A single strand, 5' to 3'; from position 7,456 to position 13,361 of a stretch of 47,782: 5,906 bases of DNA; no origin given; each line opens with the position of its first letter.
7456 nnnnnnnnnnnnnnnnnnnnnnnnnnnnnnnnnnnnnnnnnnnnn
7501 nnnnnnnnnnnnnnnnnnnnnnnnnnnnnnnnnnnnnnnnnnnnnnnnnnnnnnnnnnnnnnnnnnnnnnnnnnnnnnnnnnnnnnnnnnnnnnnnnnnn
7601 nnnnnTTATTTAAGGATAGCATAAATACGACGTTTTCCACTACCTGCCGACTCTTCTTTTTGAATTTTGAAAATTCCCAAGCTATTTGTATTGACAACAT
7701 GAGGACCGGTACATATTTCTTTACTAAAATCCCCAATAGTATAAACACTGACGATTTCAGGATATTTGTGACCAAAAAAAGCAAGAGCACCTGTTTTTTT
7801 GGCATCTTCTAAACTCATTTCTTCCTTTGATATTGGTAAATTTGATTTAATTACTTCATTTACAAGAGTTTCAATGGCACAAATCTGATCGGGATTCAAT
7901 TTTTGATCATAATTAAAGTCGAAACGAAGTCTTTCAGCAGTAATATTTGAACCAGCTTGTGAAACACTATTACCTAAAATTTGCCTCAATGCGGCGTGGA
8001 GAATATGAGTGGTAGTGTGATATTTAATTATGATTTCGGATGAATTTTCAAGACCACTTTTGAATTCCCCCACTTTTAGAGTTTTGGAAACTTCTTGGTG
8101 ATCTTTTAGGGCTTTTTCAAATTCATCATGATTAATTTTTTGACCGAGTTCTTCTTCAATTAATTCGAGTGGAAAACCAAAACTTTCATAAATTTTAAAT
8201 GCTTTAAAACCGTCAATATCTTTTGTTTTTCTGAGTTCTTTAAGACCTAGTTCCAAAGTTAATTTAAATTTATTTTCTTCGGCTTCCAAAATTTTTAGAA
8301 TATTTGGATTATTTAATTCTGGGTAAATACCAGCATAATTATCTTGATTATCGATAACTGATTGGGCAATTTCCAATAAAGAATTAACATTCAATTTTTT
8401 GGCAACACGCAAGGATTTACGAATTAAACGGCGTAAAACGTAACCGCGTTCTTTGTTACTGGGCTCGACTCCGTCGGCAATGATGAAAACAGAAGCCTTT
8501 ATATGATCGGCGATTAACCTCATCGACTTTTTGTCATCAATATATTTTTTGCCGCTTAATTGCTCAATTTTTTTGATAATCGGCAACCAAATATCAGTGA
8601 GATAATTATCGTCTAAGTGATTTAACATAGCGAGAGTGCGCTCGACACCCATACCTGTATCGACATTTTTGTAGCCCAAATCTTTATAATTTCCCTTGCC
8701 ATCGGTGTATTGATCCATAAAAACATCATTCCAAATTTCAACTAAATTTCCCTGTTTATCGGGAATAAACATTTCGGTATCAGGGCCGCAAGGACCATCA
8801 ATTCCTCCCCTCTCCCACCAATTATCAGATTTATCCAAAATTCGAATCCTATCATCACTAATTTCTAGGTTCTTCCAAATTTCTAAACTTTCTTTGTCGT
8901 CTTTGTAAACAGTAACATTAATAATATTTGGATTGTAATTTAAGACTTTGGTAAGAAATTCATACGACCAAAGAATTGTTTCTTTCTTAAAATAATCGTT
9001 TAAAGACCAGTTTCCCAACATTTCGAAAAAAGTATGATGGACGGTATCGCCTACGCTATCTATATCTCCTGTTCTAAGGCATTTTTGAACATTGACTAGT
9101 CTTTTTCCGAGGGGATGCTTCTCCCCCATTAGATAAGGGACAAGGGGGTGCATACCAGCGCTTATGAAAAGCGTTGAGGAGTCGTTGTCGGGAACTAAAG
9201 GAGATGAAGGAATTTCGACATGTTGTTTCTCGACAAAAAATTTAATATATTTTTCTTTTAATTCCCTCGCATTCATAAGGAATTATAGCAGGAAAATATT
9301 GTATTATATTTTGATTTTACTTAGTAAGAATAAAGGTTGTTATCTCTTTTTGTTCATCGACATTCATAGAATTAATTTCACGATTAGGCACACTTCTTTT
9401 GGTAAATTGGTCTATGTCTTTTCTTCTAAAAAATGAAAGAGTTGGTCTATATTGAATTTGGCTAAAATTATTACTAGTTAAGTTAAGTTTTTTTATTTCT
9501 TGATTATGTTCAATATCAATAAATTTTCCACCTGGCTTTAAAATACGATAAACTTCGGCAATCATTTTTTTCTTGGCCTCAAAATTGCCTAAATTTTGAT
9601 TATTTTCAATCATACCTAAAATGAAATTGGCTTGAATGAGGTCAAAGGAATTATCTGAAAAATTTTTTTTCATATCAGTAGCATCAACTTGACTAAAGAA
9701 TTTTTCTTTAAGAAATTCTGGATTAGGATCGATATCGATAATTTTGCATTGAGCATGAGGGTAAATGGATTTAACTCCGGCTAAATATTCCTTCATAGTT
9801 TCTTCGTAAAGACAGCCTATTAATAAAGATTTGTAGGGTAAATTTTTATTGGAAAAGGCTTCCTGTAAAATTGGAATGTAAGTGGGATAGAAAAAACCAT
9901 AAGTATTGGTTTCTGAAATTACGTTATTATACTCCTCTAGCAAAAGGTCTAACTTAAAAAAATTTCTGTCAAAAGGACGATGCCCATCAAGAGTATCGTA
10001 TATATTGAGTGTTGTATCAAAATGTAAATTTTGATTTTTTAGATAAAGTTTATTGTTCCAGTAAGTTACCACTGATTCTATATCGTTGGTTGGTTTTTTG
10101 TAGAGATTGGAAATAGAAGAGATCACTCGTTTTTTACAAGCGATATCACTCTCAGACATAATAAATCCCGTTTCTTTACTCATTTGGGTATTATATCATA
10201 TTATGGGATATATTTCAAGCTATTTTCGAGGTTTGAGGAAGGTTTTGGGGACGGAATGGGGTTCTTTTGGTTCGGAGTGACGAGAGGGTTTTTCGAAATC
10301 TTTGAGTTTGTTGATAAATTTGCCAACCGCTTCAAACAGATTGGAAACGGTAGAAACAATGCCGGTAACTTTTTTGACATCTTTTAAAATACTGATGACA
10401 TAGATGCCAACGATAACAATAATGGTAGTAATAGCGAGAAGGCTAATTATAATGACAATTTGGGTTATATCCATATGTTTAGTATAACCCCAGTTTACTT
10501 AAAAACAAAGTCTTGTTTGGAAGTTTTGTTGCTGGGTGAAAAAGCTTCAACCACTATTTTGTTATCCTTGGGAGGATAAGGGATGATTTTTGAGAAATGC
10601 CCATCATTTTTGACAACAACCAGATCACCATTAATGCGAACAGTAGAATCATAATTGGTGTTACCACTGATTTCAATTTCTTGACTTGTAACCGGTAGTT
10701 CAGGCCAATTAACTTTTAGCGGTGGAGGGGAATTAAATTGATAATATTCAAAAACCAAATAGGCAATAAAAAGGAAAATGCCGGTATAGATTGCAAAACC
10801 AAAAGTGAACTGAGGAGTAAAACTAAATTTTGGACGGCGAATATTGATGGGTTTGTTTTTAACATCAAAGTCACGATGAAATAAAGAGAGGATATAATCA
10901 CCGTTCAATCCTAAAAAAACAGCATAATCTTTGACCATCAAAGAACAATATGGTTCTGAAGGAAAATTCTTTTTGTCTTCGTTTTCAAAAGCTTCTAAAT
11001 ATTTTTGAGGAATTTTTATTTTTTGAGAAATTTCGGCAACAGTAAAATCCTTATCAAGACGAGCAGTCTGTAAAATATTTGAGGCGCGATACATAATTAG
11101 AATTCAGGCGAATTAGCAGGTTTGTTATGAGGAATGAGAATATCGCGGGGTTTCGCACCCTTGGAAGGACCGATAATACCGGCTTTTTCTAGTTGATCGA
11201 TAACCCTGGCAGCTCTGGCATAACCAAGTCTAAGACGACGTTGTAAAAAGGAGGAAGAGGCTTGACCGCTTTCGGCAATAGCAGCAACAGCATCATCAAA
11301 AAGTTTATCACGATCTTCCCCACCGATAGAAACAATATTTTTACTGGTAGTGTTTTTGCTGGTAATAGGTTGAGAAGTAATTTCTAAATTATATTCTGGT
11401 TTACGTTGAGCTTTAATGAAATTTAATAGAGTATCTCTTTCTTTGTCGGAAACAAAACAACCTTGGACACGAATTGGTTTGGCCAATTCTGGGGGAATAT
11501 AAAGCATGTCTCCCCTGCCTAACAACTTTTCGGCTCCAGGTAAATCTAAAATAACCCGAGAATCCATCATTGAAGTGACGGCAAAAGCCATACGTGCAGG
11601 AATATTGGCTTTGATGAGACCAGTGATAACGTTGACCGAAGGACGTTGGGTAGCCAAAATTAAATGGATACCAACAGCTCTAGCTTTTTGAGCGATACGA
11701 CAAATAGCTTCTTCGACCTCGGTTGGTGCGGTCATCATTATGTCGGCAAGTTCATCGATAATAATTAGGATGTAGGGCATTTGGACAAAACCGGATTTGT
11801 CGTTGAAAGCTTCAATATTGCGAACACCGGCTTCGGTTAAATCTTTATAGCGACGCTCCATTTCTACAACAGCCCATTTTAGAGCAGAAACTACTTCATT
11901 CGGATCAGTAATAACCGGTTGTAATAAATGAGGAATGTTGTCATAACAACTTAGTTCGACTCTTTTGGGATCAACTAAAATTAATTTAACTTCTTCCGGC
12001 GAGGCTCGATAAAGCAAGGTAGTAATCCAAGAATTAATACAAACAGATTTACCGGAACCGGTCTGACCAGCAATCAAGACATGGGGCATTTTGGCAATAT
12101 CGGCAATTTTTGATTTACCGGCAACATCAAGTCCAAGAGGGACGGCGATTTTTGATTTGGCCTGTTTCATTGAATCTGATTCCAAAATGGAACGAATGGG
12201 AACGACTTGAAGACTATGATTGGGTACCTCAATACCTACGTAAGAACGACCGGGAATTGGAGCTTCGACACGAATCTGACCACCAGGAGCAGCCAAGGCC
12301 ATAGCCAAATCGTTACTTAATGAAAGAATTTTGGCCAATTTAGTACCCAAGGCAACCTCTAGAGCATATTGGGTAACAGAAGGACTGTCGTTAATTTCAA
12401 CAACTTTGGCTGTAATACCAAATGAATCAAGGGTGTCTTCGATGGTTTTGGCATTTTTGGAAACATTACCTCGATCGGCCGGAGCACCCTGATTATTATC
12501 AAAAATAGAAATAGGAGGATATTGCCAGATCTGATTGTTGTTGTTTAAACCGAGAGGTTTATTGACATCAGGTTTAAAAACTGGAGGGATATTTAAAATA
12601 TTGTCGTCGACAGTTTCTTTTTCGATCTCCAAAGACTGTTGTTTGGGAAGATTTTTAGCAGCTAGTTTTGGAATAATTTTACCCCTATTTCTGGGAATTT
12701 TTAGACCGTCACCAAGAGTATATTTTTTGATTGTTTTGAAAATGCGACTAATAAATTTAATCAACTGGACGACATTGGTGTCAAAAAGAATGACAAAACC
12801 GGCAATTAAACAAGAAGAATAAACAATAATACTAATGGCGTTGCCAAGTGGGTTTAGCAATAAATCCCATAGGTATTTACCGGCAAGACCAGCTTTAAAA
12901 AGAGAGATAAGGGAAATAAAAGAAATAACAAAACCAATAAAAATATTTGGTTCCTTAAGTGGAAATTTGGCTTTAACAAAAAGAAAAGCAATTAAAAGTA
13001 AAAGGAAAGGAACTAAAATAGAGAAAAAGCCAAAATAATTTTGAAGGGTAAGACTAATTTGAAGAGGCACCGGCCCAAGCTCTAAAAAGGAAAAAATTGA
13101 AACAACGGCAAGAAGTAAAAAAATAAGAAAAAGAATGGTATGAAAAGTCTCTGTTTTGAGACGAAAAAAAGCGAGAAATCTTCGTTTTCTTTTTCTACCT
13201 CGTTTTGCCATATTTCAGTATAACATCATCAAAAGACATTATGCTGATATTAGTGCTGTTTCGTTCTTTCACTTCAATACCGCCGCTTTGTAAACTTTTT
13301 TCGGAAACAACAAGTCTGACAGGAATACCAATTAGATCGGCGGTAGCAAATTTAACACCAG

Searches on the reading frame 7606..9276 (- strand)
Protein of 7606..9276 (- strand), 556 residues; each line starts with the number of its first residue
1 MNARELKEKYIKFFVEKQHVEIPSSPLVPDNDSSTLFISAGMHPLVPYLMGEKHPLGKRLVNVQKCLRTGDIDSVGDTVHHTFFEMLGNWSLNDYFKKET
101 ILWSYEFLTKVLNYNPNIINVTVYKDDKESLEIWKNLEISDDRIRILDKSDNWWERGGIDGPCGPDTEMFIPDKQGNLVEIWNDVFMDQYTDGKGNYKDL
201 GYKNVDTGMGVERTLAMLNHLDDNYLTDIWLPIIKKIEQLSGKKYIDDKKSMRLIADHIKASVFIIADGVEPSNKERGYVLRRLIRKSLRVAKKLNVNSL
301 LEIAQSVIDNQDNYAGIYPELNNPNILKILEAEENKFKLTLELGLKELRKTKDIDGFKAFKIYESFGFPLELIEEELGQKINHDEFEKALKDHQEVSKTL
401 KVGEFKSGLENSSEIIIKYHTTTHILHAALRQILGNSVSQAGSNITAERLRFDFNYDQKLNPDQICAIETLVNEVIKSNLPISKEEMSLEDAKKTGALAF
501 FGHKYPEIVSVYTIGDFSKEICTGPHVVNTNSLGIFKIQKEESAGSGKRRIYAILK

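Call 114: search_protein_families(library=pfam, proteins=[window:7606-9276:-], max_evalue=0.001)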
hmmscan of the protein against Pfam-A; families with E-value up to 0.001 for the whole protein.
window:7606-9276:- (556 aa): 2 families
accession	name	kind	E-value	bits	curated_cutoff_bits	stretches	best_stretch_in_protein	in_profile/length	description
PF01411.24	tRNA-synt_2c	-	1.6e-117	393.8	30.3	1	5-423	1-452/552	tRNA synthetases class II (A)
PF07973.19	tRNA_SAD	-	1.7e-15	57.1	24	1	509-552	1-44/44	Threonyl and Alanyl tRNA synthetase second additional domain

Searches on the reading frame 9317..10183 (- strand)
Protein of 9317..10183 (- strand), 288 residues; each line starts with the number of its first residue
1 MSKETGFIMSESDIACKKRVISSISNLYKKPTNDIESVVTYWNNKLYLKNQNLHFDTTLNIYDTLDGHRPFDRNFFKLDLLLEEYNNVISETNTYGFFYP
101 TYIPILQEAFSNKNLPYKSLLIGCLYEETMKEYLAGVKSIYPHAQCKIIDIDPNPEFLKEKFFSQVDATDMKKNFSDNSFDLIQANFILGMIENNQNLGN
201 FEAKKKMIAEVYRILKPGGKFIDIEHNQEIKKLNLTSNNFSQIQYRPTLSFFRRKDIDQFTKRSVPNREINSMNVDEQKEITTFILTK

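Call 114: search_protein_families(library=pfam, proteins=[window:9317-10183:-], max_evalue=0.001)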
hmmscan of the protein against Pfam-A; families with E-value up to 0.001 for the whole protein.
window:9317-10183:- (288 aa): 4 families
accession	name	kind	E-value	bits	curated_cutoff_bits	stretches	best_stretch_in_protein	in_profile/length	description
PF08241.18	Methyltransf_11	-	8e-08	33.3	21.2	1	144-222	18-94/95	Methyltransferase domain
PF13847.12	Methyltransf_31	-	3.6e-07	30.4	27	1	162-234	57-126/145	Methyltransferase domain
PF01209.24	Ubie_methyltran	-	3.9e-05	23.6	20.1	1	166-232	103-160/233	ubiE/COQ5 methyltransferase family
PF13649.12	Methyltransf_25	-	0.00077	20.5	27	0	151-219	27-97/97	Methyltransferase domain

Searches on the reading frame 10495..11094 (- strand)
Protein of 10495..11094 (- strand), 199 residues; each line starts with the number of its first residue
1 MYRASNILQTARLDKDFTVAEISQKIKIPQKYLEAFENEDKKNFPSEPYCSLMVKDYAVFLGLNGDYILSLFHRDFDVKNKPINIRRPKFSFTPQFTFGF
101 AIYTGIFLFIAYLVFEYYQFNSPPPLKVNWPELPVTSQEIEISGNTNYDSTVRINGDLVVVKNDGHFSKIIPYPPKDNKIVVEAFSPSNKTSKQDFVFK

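Call 114: search_protein_families(library=pfam, proteins=[window:10495-11094:-], max_evalue=0.001)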
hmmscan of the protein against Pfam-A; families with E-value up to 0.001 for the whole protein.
window:10495-11094:- (199 aa): 3 families
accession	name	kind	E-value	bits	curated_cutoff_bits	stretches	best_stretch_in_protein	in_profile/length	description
PF13413.12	HTH_25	-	2e-14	53.6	24.6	1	7-66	1-60/62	Helix-turn-helix domain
PF09136.16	Glucodextran_B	-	2.2e-05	24.7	27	1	125-193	2-74/83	Glucodextranase, domain B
PF12844.13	HTH_19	-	3.6e-05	24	30.2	1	11-70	7-60/64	Helix-turn-helix domain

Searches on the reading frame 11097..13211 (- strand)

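Call 49: search_protein_families(library=pfam, proteins=[window:11097-13211:-], max_evalue=0.0001)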
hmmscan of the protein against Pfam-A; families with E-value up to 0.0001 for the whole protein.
window:11097-13211:- (704 aa): 3 families
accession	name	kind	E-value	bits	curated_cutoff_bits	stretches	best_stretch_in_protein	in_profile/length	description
PF01580.24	FtsK_SpoIIIE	-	1.7e-60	204.7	24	1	339-526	2-221/221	FtsK/SpoIIIE family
PF09397.16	FtsK_gamma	-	2.2e-26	91.8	30.6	1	632-693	1-62/63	Ftsk gamma domain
PF17854.6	FtsK_alpha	-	7.2e-25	87.6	22.9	1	232-331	2-101/101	FtsK alpha domain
